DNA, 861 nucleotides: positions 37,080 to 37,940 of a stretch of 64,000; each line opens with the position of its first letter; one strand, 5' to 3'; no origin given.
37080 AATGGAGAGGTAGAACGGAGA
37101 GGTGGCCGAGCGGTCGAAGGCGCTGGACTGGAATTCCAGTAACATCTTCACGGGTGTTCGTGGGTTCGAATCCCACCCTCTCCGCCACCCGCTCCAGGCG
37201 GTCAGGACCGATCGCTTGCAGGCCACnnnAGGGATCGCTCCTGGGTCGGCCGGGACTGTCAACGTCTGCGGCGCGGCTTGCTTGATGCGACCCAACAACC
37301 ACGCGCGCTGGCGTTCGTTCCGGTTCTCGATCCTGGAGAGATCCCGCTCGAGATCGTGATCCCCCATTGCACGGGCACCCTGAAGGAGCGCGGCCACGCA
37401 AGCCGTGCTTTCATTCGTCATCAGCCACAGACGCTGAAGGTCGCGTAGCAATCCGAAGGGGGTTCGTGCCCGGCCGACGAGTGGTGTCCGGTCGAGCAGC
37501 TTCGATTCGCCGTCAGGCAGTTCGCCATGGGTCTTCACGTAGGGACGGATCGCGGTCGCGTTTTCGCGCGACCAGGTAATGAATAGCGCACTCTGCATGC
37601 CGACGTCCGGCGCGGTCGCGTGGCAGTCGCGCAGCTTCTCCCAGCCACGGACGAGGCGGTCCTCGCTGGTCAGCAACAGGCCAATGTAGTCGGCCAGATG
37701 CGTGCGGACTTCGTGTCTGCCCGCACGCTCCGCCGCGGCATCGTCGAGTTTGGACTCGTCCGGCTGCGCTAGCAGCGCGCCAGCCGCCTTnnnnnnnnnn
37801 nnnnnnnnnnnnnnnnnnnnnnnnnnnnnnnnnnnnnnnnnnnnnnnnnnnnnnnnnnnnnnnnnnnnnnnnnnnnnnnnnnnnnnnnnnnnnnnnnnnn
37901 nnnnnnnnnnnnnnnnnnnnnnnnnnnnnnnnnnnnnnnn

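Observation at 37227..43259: Encapsulin nanocompartment operon flanked by an NAD-formate dehydrogenase and a large molybdoenzyme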

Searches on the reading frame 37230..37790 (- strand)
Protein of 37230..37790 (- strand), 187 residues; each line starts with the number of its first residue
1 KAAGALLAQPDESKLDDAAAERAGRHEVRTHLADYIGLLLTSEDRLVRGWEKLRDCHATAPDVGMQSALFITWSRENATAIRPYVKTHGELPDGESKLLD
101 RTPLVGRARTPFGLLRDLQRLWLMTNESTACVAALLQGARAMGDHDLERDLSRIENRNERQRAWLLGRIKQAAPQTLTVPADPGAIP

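Call 48: search_solved_structures(query=window:37230-37790:-, max_evalue=10)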
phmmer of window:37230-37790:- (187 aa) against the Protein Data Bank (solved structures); distinct sequences matched with E-value up to 10: 0.

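Call 83: predict_structure(alignment_id=A3)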
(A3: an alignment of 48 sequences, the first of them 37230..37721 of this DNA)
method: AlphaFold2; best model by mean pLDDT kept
length: 164 residues; sequences in the alignment: 48
mean_pLDDT: 91.2   pTM: 0.84
mean pLDDT of the five models: 91.2, 90.4, 90.2, 88.9, 88.1
residues with pLDDT >= 90: 124; 70-90: 32; 50-70: 8; < 50: 0
segments of 3 or more residues with pLDDT < 50: none
pLDDT, mean of each block of 10 residues (from residue 1): 77 95 97 95 98 98 84 78 82 96 98 96 98 98 96 81 70
secondary structure, 60 per line:
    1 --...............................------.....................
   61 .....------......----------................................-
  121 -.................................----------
elements in order: H3-33 H40-65 H72-77 H88-119 H122-154

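Call 86: fold_search(model_id=the predicted structure, library=pdb)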
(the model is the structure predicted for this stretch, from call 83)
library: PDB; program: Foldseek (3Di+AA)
matches with E <= 10: 963; with E <= 0.001: 0
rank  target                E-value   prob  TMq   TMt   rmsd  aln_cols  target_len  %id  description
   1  3ogh_B                2.5e-03  1.00  0.75  0.81   3.5       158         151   14  Crystal structure of yciE protein from E. coli CFT073, a member of ferritine-like superfamily of diiron-containing fou (released 2010-09-15)
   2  4to9_B                2.5e-03  1.00  0.59  0.62   4.7       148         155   16  2.0A resolution structure of BfrB (N148L) from Pseudomonas aeruginosa (released 2015-02-11)
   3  3hiu_D                2.8e-03  1.00  0.73  0.78   4.2       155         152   12  The crystal structure of protein (XCC3681) from Xanthomonas campestris pv. campestris str. ATCC 33913 (released 2009-07-14)
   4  4tob_L                3.0e-03  1.00  0.61  0.64   4.1       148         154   16  1.95A resolution structure of BfrB (Q151L) from Pseudomonas aeruginosa (released 2015-02-11)
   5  3is7_B                3.0e-03  1.00  0.60  0.63   4.5       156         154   17  Structure of mineralized Bfrb from Pseudomonas aeruginosa to 2.1A Resolution (released 2010-02-02)
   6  5d8s_A                3.2e-03  1.00  0.57  0.59   4.8       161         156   17  2.55A resolution structure of BfrB (E85A) from Pseudomonas aeruginosa (released 2015-09-23)
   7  9bts_A                4.1e-03  1.00  0.63  0.67   4.5       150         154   15  Crystal structure of the bacterioferritin (Bfr) and ferritin (Ftn) heterooligomer complex from Acinetobacter baumannii (released 2024-08-14)
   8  4tob_B                4.5e-03  1.00  0.59  0.62   4.7       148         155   16  1.95A resolution structure of BfrB (Q151L) from Pseudomonas aeruginosa (released 2015-02-11)
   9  4toa_I                4.7e-03  1.00  0.61  0.63   4.6       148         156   14  1.95A resolution structure of Iron Bound BfrB (N148L) from Pseudomonas aeruginosa (released 2015-02-11)
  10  4tob_A                5.2e-03  1.00  0.59  0.62   4.7       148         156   16  1.95A resolution structure of BfrB (Q151L) from Pseudomonas aeruginosa (released 2015-02-11)
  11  3is7_C                5.5e-03  1.00  0.61  0.63   4.1       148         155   16  Structure of mineralized Bfrb from Pseudomonas aeruginosa to 2.1A Resolution (released 2010-02-02)
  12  4tob_F                5.5e-03  1.00  0.59  0.62   4.7       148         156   16  1.95A resolution structure of BfrB (Q151L) from Pseudomonas aeruginosa (released 2015-02-11)
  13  4to9_A                5.5e-03  1.00  0.58  0.61   4.9       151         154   17  2.0A resolution structure of BfrB (N148L) from Pseudomonas aeruginosa (released 2015-02-11)
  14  5d8s_D                5.7e-03  1.00  0.60  0.63   3.9       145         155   15  2.55A resolution structure of BfrB (E85A) from Pseudomonas aeruginosa (released 2015-09-23)
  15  5d8x_A                6.0e-03  1.00  0.63  0.65   4.8       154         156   15  1.50A resolution structure of BfrB (L68A E81A) from Pseudomonas aeruginosa (released 2015-09-23)
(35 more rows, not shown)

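Call 100: search_protein_representatives(protein=window:37230-37721:-)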
Query: 164 residues. Proteins with E-value up to 0.001 (for the whole library): 307; up to 1e-10: 89; up to 1e-30: 8. The best 150 are listed.
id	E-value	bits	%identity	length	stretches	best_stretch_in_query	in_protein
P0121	1.5e-55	204.2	61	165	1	6-158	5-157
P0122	5.2e-52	192.6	61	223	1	2-158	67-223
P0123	2.2e-38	148.3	59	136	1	24-158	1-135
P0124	1.4e-35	139.2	48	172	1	6-158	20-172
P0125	1.0e-34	136.4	55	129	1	30-157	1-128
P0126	3.5e-33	131.4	59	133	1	50-158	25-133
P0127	1.8e-31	125.8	47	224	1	6-158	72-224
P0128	8.1e-31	123.7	45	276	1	5-158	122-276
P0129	6.2e-26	107.8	42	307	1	6-158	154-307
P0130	4.0e-24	101.9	39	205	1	6-157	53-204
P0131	6.8e-24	101.2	45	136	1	26-158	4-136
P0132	8.1e-24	100.9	48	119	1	45-158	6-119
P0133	8.4e-23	97.6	39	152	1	9-156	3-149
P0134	2.8e-22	95.9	63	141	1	8-89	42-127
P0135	3.7e-21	92.3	36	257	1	5-157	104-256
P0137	4.8e-20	88.7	37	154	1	8-156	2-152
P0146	9.5e-17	77.9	37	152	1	8-156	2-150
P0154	7.3e-16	75.1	35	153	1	8-158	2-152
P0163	9.9e-15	71.4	35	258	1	8-158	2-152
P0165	1.3e-14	71.0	35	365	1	9-157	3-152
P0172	9.0e-14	68.3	33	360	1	7-159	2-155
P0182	1.2e-12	64.7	33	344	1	8-159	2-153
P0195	1.5e-11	61.0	36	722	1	6-157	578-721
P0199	1.9e-11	60.7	27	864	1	4-158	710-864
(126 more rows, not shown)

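Call 101: search_protein_families(library=pfam, proteins=[P0137, P0146, P0154, P0165, P0172, P0182, P0199, P0195, P0163, window:37230-37721:-], max_evalue=1)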
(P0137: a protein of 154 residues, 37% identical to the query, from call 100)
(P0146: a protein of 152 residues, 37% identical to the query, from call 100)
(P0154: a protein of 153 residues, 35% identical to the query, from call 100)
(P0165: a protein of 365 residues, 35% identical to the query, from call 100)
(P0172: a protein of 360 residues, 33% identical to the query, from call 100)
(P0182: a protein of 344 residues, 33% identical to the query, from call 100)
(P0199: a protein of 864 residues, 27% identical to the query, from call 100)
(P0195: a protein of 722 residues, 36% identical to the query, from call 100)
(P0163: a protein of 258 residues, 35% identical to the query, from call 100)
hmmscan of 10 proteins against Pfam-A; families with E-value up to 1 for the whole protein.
P0137 (154 aa): 0 families

P0146 (152 aa): 1 family
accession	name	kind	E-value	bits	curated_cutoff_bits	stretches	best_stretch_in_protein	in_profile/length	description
PF09537.16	DUF2383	-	0.08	13.5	30.8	1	30-65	28-63/111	Domain of unknown function (DUF2383)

P0154 (153 aa): 2 families
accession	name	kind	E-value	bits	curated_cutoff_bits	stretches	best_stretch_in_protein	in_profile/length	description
PF09523.15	DUF2390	-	0.031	15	25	1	25-68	42-85/106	Protein of unknown function (DUF2390)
PF05974.18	DUF892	-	0.073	13.6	23.7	1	14-146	17-156/159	Domain of unknown function (DUF892)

P0165 (365 aa): 2 families
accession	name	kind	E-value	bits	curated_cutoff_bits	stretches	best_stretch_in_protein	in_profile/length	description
PF04982.19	TM_HPP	-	5.3e-24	85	27.2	1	183-333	8-150/157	HPP, transmembrane region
PF09537.16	DUF2383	-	0.44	11.2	30.8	0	17-66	16-64/111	Domain of unknown function (DUF2383)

P0172 (360 aa): 1 family
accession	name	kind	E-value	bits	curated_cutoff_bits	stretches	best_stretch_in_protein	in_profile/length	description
PF04982.19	TM_HPP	-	3.9e-14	53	27.2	1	171-327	4-151/157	HPP, transmembrane region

P0182 (344 aa): 1 family
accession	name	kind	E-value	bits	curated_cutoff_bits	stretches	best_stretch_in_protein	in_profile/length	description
PF04982.19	TM_HPP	-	3.3e-15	56.5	27.2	1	171-313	6-135/157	HPP, transmembrane region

P0199 (864 aa): 5 families
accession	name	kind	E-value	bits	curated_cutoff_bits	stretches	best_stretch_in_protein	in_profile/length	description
PF00384.28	Molybdopterin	-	4e-39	135.1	24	1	37-456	1-352/353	Molybdopterin oxidoreductase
PF01568.27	Molydop_binding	-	2e-12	47.5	26.8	1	586-670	27-109/110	Molydopterin dinucleotide binding domain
PF00501.34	AMP-binding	-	0.07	12.4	29.9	1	599-641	40-82/384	AMP-binding enzyme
PF16641.10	CLIP1_ZNF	-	0.13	12.7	25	1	519-529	5-15/17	CLIP1 zinc knuckle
PF20168.4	PDS5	-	0.39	8.9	27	1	122-166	247-293/1053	Sister chromatid cohesion protein PDS5 protein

P0195 (722 aa): 1 family
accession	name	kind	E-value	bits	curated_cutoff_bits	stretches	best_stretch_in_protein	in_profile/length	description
PF00384.28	Molybdopterin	-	2.7e-33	115.9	24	1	36-442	1-352/353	Molybdopterin oxidoreductase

P0163 (258 aa): 0 families

window:37230-37721:- (164 aa): 0 families
